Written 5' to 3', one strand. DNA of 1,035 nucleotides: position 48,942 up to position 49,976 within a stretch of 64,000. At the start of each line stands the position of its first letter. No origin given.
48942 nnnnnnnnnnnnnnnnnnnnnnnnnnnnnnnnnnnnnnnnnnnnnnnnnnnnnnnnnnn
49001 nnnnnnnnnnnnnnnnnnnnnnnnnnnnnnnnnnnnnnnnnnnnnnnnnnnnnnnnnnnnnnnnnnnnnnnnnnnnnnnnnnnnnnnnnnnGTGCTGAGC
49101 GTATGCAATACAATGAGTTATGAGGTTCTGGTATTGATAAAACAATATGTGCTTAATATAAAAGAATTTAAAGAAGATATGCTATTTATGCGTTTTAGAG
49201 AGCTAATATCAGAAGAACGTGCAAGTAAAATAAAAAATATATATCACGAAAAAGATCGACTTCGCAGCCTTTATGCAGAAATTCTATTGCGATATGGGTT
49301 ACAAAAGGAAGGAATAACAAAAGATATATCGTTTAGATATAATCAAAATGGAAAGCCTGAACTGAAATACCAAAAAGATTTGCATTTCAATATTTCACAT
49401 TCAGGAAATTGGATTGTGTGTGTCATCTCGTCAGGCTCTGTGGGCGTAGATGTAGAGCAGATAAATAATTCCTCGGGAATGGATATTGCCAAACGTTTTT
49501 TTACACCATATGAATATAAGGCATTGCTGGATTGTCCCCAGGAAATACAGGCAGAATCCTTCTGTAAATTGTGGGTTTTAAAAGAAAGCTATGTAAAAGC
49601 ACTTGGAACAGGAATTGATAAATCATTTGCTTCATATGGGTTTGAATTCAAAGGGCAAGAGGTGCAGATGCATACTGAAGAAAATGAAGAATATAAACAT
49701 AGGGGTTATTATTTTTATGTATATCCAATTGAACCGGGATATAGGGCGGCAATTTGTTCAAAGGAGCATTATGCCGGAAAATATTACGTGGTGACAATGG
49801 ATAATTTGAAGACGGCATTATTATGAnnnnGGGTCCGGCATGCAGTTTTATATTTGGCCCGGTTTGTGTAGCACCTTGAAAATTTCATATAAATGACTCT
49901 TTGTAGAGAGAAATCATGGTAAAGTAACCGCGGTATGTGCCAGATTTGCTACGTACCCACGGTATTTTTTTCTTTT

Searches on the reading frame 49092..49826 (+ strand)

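Call 13: search_protein_families(library=pfam, proteins=[window:49092-49826:+], max_evalue=0.00001)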
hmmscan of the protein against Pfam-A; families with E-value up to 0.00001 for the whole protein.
window:49092-49826:+ (244 aa): 2 families
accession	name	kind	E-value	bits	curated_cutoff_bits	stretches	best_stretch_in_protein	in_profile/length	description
PF01648.25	ACPS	-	4.8e-18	65.7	25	1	116-222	1-111/111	4'-phosphopantetheinyl transferase superfamily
PF22624.1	AASDHPPT_N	-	2.7e-09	37.6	27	1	34-111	12-96/100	4'-phosphopantetheinyl transferase, N-terminal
